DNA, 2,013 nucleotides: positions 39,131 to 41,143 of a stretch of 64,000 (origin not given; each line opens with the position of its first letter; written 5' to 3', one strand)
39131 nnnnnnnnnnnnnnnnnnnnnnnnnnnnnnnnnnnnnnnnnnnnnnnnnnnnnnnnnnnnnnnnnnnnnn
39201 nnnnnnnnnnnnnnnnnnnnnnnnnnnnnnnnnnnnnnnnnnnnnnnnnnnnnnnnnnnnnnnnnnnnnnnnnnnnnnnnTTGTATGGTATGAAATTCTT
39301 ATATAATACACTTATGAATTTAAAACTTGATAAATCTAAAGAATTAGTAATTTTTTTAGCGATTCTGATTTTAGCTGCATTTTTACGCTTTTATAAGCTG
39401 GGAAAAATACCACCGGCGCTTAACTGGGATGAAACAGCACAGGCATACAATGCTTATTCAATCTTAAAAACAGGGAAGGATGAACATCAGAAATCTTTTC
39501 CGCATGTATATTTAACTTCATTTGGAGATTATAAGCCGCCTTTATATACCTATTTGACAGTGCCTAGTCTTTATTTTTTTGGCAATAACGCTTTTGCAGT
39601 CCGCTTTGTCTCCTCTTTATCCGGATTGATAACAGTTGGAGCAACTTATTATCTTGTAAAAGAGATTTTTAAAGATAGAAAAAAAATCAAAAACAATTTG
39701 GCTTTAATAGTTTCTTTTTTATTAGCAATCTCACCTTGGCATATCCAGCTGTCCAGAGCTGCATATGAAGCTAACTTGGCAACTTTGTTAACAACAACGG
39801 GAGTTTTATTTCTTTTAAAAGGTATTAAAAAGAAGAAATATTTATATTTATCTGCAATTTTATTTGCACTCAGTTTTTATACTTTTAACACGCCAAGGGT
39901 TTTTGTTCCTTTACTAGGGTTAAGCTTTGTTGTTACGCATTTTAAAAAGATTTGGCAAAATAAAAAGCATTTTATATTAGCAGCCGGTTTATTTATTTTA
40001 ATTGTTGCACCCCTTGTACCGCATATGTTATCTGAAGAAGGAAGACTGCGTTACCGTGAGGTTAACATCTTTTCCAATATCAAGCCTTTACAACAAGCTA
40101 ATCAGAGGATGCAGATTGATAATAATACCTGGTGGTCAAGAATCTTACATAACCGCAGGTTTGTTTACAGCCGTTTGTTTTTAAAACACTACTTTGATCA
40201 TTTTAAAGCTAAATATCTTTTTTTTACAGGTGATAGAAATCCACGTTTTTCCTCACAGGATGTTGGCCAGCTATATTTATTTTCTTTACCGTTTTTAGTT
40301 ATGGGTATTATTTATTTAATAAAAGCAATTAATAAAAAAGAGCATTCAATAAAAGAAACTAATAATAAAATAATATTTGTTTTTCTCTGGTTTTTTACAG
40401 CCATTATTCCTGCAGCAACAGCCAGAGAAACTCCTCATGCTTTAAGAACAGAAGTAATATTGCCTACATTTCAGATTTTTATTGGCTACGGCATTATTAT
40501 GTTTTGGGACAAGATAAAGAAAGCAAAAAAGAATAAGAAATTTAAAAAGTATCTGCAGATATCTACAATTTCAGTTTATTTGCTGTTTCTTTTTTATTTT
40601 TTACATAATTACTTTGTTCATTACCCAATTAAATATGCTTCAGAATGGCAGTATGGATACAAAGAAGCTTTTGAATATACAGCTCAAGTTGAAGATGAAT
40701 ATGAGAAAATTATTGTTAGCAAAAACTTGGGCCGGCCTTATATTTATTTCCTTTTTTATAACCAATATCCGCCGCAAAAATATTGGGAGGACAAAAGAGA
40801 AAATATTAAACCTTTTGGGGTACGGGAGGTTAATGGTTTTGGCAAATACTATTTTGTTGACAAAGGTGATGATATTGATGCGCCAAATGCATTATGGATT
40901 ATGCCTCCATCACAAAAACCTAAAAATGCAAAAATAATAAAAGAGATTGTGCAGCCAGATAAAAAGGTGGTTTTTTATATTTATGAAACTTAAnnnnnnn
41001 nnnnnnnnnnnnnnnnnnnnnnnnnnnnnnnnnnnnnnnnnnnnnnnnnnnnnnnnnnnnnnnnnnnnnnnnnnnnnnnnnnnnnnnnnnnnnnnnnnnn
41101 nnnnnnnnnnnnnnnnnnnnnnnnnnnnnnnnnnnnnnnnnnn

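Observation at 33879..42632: Head-to-tail array of five full-length PMT_2/ArnT-like paralogs plus one decayed copy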

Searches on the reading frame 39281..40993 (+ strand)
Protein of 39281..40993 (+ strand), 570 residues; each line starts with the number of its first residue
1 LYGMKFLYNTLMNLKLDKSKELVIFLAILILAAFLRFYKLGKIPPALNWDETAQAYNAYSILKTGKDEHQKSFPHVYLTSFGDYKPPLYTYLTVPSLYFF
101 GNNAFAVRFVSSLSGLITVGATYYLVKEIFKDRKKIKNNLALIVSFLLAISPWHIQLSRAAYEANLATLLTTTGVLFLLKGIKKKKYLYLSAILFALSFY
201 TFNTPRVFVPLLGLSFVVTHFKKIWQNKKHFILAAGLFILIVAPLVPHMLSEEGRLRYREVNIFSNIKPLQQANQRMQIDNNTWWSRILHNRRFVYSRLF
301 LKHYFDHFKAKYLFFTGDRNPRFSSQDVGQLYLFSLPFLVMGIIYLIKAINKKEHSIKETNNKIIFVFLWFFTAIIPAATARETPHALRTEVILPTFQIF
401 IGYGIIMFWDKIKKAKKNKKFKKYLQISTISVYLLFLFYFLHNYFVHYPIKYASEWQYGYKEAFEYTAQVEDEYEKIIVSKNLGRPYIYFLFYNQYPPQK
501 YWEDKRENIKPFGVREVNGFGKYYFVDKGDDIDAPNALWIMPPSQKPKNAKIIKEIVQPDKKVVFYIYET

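Call 3: search_protein_families(library=pfam, proteins=[window:39281-40993:+], max_evalue=0.01)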
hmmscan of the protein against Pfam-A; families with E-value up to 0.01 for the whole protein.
window:39281-40993:+ (570 aa): 3 families
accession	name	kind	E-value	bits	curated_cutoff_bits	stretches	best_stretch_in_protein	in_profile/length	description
PF13231.12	PMT_2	-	3.4e-14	53.8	26.1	1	85-246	2-158/160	Dolichyl-phosphate-mannose-protein mannosyltransferase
PF02366.24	PMT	-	2.1e-09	37.8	22.7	1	28-245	3-230/245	Dolichyl-phosphate-mannose-protein mannosyltransferase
PF03901.23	Glyco_transf_22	-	0.0011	18.7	23.8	1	107-243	80-214/414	Alg9-like mannosyltransferase family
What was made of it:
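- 39290..40993 (+): Paralog D, a GT-C (PMT_2/PMT) enzyme of 567 aa with the full motif set. Its ATG overlaps X's stop (ATGA). PMT_2 E 3e-14 and PMT E 2e-9 (call 3).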

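Call 30: search_protein_families(library=ncbifam, proteins=[window:39290-40993:+], max_evalue=0.01)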
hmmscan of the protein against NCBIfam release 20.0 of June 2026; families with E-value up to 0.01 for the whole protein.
window:39290-40993:+ (567 aa): 4 families
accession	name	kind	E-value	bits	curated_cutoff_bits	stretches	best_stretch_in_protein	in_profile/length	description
TIGR03663.1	TIGR03663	subfamily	1.1e-12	47.7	126.25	1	21-226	3-191/435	flippase activity-associated protein Agl23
NF047440.1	LA3751_2_3_fam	subfamily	1.6e-06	27.3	200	1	83-197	82-191/460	LA_3751/LA_3752 family putative glycosyltransferase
NF009784.2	PRK13279.1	equivalog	0.0029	16.3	567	1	89-147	68-126/539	lipid IV(A) 4-amino-4-deoxy-L-arabinosyltransferase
TIGR04370.1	glyco_rpt_poly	subfamily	0.0047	16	40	1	361-498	13-163/396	oligosaccharide repeat unit polymerase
